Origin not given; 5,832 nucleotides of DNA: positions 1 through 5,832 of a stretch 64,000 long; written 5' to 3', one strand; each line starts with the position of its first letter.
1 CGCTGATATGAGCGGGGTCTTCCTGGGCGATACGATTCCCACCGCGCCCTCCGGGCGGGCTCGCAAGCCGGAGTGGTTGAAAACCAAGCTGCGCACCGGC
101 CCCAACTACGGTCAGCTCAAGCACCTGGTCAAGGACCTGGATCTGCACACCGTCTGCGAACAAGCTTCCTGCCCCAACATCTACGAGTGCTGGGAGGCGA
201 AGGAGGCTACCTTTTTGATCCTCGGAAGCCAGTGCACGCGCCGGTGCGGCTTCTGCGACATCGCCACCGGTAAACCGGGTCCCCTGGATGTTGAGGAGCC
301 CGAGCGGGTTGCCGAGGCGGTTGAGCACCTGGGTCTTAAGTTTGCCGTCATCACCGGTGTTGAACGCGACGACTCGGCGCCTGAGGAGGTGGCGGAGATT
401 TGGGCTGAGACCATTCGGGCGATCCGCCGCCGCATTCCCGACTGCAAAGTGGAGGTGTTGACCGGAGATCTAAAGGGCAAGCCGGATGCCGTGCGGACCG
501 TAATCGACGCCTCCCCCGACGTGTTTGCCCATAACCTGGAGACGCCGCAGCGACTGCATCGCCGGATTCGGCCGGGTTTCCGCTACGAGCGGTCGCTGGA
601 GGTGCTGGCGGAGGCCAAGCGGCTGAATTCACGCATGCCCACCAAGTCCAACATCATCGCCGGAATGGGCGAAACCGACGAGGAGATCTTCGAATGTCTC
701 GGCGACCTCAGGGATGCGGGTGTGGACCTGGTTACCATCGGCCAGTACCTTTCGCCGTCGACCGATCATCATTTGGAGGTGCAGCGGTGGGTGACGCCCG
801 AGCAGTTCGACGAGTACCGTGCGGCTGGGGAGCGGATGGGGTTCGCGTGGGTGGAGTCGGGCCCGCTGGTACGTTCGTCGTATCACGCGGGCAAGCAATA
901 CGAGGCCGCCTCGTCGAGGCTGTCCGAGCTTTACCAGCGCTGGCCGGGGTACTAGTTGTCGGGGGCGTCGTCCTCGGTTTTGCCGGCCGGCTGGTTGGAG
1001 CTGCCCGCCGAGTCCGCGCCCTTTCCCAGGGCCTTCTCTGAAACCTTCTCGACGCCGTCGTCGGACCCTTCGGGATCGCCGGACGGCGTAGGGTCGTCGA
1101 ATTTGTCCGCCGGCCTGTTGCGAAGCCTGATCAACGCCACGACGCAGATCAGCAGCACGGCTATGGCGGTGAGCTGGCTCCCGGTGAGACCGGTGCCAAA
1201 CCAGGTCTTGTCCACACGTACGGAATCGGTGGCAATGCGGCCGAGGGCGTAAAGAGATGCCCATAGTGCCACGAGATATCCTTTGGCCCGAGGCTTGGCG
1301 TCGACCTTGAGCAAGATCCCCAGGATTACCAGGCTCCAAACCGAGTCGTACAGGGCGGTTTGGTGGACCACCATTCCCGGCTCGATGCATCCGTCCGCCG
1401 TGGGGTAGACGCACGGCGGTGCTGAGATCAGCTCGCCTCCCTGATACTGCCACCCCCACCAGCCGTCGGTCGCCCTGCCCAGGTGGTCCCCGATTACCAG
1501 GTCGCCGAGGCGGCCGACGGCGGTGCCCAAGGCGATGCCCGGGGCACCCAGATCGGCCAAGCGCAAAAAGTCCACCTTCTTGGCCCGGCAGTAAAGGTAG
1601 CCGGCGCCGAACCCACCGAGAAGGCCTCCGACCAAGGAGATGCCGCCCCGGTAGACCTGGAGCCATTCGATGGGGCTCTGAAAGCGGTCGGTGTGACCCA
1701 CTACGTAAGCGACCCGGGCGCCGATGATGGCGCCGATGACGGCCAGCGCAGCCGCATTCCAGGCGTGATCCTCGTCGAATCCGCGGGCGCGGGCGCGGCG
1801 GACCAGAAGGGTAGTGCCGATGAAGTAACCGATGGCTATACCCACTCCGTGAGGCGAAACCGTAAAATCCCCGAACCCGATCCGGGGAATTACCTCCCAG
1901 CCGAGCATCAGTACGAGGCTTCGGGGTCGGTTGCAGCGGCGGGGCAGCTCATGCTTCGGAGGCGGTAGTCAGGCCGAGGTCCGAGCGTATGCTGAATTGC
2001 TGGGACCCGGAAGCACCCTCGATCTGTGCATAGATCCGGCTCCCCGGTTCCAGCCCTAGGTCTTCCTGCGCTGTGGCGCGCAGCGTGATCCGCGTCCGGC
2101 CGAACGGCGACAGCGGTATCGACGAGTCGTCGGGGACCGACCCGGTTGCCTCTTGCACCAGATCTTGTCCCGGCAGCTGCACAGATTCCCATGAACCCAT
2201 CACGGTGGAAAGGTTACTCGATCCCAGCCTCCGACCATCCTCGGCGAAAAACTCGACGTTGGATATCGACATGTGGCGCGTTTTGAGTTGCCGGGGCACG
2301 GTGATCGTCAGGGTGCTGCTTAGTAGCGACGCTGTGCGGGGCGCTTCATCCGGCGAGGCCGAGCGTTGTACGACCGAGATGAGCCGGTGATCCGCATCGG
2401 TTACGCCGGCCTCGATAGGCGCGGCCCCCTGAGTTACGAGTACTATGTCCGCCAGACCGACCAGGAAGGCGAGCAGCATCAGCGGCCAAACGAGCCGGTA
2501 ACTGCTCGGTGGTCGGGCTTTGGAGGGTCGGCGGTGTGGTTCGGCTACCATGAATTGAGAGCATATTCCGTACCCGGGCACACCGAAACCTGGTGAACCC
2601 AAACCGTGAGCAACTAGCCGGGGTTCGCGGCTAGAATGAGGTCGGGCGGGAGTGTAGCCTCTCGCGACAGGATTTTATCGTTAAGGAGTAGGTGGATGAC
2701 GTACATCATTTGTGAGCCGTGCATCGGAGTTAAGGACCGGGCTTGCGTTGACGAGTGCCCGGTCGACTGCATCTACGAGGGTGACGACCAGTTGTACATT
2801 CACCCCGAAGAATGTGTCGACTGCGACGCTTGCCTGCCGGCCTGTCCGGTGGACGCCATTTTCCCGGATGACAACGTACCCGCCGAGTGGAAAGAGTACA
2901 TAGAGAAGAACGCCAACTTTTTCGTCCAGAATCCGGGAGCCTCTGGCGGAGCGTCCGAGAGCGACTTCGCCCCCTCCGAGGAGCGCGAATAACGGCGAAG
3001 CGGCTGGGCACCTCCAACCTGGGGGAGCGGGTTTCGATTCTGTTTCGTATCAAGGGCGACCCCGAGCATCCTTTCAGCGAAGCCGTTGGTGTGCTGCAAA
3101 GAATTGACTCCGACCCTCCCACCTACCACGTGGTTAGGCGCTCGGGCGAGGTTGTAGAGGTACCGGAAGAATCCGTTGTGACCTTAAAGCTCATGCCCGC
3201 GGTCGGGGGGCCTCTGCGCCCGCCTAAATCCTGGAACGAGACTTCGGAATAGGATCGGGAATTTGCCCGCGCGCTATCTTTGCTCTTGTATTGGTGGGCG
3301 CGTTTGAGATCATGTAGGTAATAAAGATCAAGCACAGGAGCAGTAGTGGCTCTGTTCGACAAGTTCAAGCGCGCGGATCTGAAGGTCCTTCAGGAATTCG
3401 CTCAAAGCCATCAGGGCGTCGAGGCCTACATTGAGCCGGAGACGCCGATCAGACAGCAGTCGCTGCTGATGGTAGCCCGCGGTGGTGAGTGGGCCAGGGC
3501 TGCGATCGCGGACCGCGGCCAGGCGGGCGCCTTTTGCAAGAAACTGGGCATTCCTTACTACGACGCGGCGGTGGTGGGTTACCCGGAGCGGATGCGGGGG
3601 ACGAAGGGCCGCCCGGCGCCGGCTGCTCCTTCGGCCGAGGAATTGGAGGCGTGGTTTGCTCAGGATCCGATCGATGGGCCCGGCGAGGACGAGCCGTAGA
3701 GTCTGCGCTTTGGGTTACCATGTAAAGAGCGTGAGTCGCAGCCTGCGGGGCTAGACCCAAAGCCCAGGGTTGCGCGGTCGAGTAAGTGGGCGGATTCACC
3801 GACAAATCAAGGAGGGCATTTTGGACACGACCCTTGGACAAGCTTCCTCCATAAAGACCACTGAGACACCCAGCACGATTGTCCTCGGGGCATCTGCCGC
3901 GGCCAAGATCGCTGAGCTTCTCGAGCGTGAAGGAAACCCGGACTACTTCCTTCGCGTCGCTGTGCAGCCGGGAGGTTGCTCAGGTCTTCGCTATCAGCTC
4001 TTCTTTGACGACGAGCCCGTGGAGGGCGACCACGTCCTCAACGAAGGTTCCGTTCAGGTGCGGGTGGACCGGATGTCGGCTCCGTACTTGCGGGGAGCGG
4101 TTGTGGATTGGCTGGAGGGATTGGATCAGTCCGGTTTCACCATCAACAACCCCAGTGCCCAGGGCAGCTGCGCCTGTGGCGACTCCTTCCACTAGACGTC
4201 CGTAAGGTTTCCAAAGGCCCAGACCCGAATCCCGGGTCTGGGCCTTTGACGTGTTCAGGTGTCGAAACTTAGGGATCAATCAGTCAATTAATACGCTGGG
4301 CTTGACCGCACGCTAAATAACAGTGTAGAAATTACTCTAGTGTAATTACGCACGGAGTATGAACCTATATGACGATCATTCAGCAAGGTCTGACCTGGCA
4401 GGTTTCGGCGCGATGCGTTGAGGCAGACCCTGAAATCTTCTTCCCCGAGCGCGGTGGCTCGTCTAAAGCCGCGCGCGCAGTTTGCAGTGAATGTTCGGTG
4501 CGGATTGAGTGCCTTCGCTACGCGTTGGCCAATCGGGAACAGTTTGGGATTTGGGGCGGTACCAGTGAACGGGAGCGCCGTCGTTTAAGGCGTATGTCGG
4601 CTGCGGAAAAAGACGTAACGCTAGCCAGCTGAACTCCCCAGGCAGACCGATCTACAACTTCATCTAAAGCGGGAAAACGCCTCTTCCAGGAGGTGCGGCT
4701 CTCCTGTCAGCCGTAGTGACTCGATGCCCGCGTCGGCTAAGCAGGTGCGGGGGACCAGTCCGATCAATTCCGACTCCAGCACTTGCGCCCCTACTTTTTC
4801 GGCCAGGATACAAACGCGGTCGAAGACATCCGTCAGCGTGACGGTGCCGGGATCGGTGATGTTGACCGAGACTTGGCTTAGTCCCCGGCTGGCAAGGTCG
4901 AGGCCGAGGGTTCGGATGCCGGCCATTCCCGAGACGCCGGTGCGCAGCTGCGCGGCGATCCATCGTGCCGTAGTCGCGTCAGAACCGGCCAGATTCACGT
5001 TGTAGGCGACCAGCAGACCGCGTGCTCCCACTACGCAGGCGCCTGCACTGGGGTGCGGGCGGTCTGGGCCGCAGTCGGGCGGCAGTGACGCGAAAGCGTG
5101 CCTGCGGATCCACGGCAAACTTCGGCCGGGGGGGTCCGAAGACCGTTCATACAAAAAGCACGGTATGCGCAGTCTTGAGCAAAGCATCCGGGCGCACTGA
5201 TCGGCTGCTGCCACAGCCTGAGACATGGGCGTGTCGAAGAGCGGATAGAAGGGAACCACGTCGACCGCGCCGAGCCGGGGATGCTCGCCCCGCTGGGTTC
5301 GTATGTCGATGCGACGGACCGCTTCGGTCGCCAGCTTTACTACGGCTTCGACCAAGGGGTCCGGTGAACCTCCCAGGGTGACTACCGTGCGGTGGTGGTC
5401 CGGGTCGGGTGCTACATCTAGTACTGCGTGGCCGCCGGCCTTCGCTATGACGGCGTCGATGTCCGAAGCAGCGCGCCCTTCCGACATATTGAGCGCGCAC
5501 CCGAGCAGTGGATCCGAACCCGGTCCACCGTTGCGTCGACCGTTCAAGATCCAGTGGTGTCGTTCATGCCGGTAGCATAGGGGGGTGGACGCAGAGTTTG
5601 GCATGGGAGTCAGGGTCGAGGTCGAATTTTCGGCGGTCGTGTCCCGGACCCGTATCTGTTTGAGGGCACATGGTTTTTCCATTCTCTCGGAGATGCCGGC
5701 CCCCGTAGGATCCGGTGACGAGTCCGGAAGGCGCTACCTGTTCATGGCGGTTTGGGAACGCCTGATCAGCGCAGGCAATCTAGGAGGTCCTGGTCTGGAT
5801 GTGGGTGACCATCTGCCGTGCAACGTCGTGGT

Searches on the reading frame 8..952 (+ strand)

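Call 35: search_protein_families(library=pfam, proteins=[window:8-952:+], max_evalue=0.01)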
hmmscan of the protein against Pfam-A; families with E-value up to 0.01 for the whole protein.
window:8-952:+ (315 aa): 2 families
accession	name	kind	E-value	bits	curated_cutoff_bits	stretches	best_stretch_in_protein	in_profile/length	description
PF04055.27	Radical_SAM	-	8.2e-22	78.6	29.5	1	71-230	2-162/166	Radical SAM superfamily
PF16881.10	LIAS_N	-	2.5e-11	44.4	27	1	16-55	57-96/96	N-terminal domain of lipoyl synthase of Radical_SAM family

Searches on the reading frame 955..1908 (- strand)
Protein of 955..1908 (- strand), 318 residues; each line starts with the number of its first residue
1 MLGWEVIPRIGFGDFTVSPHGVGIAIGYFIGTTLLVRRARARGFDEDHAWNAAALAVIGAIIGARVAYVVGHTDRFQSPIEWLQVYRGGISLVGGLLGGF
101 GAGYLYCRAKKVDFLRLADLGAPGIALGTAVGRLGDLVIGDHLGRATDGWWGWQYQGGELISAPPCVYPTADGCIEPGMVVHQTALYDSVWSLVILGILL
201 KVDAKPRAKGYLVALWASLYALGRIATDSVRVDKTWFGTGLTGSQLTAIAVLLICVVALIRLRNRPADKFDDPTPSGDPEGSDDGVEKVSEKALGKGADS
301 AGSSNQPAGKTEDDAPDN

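Call 35: search_protein_families(library=pfam, proteins=[window:955-1908:-], max_evalue=0.01)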
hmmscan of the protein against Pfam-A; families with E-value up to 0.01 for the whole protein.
window:955-1908:- (318 aa): 1 family
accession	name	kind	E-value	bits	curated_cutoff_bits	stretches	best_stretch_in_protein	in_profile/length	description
PF01790.23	LGT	-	5.1e-45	154.1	24.9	1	12-260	6-239/240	Prolipoprotein diacylglyceryl transferase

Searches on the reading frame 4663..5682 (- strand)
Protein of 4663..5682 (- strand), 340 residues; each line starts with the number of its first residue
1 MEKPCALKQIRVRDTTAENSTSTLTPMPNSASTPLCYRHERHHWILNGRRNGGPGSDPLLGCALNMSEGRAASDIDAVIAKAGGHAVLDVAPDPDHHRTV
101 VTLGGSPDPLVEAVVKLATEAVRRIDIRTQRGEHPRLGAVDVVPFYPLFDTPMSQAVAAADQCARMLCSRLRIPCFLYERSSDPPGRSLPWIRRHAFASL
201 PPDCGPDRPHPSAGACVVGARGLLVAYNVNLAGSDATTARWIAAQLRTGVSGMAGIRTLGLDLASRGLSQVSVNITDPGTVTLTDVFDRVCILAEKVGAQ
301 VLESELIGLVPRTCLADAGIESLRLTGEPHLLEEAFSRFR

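Call 35: search_protein_families(library=pfam, proteins=[window:4663-5682:-], max_evalue=0.01)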
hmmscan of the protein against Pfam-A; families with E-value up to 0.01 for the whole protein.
window:4663-5682:- (340 aa): 2 families
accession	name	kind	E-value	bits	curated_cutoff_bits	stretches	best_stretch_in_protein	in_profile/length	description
PF07837.17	FTCD_N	-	1.7e-46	158.6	27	1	60-221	2-176/176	Formiminotransferase domain, N-terminal subdomain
PF02971.19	FTCD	-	1.3e-17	64.5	24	1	223-319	1-103/145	Formiminotransferase domain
